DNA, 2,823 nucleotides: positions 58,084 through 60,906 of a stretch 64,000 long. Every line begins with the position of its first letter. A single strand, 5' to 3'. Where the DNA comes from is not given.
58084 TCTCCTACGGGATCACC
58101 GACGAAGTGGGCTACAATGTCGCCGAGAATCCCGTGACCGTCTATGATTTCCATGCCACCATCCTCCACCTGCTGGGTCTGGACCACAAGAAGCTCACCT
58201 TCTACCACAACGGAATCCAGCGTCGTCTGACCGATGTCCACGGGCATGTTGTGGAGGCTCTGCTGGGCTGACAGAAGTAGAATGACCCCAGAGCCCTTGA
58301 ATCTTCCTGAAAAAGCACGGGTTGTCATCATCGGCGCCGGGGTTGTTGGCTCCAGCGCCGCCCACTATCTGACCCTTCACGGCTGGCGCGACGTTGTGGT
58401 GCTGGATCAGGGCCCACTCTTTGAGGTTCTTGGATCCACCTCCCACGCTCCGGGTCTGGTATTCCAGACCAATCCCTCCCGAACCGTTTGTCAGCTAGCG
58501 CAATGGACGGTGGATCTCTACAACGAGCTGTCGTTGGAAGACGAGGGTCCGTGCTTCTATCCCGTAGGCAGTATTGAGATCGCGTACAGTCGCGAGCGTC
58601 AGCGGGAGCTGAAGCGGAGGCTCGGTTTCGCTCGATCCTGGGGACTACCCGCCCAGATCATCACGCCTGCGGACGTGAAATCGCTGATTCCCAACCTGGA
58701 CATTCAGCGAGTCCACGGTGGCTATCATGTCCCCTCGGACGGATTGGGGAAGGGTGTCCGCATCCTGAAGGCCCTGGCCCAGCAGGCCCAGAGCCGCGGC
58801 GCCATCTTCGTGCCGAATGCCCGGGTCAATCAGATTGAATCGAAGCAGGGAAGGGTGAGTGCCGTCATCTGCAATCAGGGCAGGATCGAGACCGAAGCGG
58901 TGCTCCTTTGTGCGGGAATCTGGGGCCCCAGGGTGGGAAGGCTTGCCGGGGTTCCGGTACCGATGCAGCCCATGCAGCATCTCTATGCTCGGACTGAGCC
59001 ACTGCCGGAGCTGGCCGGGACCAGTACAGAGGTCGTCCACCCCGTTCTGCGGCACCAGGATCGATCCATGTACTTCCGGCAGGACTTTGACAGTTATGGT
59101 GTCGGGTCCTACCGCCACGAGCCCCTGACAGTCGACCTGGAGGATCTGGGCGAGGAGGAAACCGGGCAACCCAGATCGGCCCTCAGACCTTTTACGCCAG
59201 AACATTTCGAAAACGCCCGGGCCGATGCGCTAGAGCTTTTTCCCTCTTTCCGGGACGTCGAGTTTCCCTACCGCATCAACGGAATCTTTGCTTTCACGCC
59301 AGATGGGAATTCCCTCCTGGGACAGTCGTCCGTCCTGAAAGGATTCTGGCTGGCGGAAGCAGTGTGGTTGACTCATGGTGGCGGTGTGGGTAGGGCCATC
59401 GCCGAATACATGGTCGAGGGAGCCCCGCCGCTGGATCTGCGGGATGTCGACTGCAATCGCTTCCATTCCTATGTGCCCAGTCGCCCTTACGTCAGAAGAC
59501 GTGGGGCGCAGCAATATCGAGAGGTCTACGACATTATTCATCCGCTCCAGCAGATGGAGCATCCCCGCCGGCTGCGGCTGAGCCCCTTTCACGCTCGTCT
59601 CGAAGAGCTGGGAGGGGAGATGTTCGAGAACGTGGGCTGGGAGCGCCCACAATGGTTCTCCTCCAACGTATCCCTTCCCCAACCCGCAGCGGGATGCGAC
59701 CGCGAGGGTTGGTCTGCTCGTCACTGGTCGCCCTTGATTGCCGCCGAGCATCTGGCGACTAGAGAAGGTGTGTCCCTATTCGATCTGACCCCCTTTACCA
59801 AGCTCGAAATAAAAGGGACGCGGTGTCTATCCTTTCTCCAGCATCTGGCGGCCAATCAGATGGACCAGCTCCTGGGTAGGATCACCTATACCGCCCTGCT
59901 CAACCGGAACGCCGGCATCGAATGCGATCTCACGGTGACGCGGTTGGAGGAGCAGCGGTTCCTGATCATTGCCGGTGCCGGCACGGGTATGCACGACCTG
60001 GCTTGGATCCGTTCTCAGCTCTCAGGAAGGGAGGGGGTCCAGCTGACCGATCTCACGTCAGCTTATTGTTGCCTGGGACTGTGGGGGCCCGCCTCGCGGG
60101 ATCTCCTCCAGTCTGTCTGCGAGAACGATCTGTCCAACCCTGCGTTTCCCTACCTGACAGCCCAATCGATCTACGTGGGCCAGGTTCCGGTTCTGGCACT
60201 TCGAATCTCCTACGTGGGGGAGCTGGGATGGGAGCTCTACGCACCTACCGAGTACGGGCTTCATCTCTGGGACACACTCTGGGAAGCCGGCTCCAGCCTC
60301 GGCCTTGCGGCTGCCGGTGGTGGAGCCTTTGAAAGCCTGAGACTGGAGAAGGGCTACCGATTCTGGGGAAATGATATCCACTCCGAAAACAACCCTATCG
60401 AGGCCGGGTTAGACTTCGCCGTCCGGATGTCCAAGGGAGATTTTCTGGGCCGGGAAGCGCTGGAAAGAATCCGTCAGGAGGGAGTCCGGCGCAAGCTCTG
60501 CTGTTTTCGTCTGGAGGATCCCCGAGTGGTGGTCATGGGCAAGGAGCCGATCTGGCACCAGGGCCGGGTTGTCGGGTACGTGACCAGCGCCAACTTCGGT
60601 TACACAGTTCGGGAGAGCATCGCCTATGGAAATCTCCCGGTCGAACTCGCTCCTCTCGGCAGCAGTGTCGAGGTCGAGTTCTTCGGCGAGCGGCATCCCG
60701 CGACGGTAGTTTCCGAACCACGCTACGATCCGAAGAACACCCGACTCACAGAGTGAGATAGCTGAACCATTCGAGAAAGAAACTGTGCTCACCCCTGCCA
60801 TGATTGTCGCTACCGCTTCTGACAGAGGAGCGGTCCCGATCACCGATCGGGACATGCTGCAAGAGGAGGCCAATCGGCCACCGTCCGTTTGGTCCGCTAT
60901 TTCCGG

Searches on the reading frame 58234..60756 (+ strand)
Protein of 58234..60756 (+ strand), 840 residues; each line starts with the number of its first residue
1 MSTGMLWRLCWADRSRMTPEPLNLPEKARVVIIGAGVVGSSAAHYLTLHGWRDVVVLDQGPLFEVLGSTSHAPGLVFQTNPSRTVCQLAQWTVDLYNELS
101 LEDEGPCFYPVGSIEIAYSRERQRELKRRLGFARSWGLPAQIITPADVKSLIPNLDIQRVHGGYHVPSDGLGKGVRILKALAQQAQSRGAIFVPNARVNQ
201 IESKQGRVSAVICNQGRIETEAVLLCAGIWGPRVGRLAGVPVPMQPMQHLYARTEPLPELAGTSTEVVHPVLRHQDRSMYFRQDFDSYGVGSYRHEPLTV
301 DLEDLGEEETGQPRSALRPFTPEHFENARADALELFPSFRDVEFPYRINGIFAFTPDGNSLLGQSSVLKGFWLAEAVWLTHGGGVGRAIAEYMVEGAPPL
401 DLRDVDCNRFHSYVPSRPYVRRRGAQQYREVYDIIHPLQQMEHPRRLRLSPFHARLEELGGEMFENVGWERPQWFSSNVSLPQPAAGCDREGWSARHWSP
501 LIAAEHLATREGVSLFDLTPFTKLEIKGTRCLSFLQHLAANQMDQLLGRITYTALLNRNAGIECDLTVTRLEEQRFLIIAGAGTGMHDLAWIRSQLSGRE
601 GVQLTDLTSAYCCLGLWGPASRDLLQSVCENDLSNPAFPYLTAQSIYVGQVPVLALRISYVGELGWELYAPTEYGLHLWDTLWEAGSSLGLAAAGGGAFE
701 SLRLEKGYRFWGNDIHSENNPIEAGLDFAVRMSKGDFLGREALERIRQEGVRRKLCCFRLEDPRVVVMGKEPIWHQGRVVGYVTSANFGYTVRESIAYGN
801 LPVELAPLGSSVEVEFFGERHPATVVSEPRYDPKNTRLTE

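Call 69: search_protein_families(library=pfam, proteins=[window:58234-60756:+], max_evalue=0.001)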
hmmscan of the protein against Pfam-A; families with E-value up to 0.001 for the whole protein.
window:58234-60756:+ (840 aa): 8 families
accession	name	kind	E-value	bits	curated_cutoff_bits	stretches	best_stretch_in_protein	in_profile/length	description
PF01571.26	GCV_T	-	1.7e-79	267.1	25.6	1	453-729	2-255/255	Aminomethyltransferase folate-binding domain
PF01266.30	DAO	-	3.4e-55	188.5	27.9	1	29-391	1-352/353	FAD dependent oxidoreductase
PF08669.17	GCV_T_C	-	4.9e-24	84.5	25.9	1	753-832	1-80/80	Glycine cleavage T-protein C-terminal barrel domain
PF16350.10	FAO_M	-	4.7e-17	62.3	27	1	395-450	1-56/56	FAD dependent oxidoreductase central domain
PF00890.30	FAD_binding_2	-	9.6e-08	32.1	20.4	1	30-231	2-205/414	FAD binding domain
PF07992.20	Pyr_redox_2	-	8.2e-05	22.6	26.1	0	25-61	142-175/291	Pyridine nucleotide-disulphide oxidoreductase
PF00899.27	ThiF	-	0.00024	20.8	28.1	1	27-59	20-52/238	ThiF family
PF13450.12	NAD_binding_8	-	0.00025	21.7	21.9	1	32-78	1-46/68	NAD(P)-binding Rossmann-like domain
